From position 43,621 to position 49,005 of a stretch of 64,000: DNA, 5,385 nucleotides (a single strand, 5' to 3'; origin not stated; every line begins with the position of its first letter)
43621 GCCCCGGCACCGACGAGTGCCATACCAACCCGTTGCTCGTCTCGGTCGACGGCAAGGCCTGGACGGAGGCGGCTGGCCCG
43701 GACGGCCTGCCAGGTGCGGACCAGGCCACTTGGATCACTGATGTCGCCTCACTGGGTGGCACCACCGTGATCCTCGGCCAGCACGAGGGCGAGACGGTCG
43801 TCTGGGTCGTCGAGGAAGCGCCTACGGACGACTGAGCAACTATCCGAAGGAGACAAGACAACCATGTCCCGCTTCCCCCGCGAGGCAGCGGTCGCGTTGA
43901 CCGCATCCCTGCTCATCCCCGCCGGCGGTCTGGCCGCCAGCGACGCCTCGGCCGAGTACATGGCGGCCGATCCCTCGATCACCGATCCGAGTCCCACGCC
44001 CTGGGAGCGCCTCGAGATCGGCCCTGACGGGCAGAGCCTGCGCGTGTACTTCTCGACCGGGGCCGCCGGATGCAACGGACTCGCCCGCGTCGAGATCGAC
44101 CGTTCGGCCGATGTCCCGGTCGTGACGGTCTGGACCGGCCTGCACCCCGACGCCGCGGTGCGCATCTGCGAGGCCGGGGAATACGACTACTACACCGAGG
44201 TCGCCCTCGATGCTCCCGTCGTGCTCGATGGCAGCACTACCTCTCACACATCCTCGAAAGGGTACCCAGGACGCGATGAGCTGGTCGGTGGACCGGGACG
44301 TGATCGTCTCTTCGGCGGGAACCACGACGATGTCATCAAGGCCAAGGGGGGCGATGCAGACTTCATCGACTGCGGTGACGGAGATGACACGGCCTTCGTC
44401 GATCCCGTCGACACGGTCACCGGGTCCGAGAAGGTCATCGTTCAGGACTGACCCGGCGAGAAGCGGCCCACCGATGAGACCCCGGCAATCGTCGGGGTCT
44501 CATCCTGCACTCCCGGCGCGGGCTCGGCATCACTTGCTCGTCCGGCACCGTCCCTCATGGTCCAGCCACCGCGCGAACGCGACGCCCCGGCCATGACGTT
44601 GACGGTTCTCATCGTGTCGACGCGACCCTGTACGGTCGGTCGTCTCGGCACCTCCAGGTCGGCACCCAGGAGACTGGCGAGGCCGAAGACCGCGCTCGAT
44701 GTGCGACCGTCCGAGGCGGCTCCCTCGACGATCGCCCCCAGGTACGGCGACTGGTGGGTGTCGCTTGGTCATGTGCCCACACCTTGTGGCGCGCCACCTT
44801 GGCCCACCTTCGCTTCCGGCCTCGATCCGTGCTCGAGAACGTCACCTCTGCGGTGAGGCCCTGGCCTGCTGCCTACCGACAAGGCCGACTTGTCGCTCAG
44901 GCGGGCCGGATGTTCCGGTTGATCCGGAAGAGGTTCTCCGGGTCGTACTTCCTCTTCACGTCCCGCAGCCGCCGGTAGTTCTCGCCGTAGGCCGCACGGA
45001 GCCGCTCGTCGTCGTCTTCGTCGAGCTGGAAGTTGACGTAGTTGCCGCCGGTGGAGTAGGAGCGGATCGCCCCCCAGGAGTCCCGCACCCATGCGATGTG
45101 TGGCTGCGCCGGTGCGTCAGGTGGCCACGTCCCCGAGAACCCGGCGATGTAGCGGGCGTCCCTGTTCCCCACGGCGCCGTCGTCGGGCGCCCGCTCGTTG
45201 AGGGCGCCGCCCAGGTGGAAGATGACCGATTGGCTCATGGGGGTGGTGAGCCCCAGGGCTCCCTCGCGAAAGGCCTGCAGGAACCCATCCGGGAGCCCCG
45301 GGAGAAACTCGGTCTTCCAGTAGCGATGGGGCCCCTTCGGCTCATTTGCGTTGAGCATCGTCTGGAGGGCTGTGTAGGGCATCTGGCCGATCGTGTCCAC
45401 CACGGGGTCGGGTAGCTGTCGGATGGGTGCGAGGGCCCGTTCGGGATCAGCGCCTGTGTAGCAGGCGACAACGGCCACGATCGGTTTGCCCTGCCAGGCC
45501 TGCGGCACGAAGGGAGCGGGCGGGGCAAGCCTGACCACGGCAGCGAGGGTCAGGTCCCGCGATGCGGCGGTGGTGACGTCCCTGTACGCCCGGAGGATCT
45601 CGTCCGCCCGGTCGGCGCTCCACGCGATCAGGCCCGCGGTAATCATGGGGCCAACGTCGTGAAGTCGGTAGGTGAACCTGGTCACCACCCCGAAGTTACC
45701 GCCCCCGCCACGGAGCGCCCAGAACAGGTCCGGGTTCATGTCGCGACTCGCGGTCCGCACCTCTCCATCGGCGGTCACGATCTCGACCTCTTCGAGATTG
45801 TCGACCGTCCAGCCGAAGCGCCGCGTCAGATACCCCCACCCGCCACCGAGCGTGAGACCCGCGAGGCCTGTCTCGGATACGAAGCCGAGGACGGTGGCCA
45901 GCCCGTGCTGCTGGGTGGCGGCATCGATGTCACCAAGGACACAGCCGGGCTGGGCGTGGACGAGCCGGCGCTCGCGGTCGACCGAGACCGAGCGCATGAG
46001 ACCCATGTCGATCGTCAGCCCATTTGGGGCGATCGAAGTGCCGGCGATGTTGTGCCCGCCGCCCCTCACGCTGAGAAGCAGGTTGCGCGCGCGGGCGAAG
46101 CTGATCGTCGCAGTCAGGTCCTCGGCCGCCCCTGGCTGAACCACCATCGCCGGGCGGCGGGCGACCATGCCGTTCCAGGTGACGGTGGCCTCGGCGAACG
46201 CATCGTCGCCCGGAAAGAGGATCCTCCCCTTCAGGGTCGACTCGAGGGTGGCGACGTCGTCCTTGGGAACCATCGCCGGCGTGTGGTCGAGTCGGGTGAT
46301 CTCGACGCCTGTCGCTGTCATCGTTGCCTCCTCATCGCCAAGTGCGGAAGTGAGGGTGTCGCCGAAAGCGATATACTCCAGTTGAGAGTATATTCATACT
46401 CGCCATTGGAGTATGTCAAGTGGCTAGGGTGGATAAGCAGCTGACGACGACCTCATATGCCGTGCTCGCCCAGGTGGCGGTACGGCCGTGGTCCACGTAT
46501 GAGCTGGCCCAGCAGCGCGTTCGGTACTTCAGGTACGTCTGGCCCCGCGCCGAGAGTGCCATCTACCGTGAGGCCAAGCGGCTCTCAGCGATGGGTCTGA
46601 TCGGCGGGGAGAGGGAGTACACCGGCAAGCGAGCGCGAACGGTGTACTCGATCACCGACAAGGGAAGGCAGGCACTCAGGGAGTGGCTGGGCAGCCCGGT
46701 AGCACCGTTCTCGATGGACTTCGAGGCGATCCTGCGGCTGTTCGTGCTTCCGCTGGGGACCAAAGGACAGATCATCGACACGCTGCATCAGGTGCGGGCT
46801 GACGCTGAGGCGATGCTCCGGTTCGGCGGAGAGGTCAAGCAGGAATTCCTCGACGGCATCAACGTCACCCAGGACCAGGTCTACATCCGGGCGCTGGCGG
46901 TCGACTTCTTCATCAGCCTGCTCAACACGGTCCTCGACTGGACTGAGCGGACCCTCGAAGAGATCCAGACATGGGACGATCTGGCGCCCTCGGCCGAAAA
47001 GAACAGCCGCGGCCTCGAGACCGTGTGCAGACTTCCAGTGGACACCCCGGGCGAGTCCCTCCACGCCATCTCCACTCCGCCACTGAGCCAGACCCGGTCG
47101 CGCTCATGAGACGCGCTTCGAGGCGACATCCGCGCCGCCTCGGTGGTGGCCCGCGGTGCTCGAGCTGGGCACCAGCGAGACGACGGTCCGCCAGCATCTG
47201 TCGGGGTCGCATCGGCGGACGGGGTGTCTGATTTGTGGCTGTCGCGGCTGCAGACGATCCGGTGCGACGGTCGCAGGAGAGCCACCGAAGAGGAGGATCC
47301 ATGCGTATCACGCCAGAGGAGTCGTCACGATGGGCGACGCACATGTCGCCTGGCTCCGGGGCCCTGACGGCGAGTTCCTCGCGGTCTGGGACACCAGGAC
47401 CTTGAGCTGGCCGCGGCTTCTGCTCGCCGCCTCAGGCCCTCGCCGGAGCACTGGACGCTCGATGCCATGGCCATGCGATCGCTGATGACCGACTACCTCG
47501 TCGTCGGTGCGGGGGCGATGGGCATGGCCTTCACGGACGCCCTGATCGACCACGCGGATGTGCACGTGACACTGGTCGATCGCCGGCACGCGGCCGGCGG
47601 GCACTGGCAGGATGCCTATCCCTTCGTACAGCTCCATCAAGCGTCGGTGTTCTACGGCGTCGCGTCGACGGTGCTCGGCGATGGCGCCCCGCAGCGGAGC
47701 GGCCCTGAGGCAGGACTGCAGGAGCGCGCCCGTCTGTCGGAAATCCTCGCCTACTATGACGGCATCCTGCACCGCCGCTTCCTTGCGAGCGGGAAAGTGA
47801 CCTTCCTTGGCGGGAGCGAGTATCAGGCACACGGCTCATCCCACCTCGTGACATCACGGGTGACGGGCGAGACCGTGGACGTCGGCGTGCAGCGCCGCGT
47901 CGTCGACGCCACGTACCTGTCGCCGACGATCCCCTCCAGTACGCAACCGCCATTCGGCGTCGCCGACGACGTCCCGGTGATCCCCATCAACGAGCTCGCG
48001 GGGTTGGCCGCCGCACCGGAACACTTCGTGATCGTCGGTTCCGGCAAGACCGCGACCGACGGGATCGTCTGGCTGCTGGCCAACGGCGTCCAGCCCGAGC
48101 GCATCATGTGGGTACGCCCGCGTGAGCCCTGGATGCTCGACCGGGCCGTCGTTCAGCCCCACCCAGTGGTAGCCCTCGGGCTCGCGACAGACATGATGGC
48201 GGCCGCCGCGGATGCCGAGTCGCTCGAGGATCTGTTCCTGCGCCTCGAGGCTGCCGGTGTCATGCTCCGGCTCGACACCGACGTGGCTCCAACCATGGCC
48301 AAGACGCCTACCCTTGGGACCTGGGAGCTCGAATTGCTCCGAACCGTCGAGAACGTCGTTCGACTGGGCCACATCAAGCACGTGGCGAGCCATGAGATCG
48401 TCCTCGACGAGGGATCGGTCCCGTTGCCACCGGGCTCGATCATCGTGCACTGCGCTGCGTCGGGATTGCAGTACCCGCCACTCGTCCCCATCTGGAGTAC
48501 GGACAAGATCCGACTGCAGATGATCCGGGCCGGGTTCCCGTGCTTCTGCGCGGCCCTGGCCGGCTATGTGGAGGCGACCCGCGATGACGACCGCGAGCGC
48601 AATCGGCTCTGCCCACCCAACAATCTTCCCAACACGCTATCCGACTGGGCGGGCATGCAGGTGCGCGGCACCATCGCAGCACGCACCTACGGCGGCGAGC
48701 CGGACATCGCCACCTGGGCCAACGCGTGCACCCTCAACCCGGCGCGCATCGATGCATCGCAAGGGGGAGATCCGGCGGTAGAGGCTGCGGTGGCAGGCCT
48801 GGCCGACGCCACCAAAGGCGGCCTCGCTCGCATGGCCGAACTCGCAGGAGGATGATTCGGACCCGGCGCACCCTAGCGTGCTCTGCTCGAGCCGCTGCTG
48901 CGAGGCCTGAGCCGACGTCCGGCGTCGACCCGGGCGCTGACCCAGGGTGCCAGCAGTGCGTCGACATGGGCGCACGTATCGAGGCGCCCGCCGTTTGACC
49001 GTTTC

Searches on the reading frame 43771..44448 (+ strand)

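Call 61: search_protein_families(library=pfam, proteins=[window:43771-44448:+], max_evalue=0.001)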
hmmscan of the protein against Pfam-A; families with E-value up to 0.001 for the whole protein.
window:43771-44448:+ (226 aa): 1 family
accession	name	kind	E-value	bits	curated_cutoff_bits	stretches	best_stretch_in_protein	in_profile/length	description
PF00353.25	HemolysinCabind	-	9.3e-06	26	23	1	164-195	2-33/36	RTX calcium-binding nonapeptide repeat (4 copies)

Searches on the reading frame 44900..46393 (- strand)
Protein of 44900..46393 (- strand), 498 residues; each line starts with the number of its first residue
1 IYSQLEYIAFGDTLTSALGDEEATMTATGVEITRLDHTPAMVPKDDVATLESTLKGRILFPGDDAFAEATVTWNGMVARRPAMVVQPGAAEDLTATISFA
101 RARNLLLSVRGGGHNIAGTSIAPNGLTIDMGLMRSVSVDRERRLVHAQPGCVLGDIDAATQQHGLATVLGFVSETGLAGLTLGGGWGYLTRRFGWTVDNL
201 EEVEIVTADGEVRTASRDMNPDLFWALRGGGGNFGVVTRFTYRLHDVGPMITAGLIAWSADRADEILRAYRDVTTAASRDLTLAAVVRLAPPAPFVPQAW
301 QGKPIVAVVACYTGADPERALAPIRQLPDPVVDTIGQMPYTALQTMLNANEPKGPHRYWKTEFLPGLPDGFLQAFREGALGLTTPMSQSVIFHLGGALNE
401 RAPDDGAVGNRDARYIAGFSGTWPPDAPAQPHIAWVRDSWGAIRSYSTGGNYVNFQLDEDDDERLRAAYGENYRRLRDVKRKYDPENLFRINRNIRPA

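Call 61: search_protein_families(library=pfam, proteins=[window:44900-46393:-], max_evalue=0.001)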
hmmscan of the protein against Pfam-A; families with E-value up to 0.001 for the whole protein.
window:44900-46393:- (498 aa): 2 families
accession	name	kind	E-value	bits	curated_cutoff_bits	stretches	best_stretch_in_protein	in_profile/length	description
PF01565.28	FAD_binding_4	-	1.6e-30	106.1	26.4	1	81-215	1-138/139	FAD binding domain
PF08031.17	BBE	-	1.7e-11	44.4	20.6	1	452-496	2-45/45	Berberine and berberine like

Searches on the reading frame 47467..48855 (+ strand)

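Call 20: search_protein_families(library=pfam, proteins=[window:47467-48855:+], max_evalue=0.01)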
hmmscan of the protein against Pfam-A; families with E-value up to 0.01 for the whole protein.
window:47467-48855:+ (462 aa): 2 families
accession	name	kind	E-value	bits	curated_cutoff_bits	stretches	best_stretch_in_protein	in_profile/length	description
PF13450.12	NAD_binding_8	-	1.8e-05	25.4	21.9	1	12-49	1-37/68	NAD(P)-binding Rossmann-like domain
PF13454.12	NAD_binding_9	-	0.00083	19.8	21.8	1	12-49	2-43/155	FAD-NAD(P)-binding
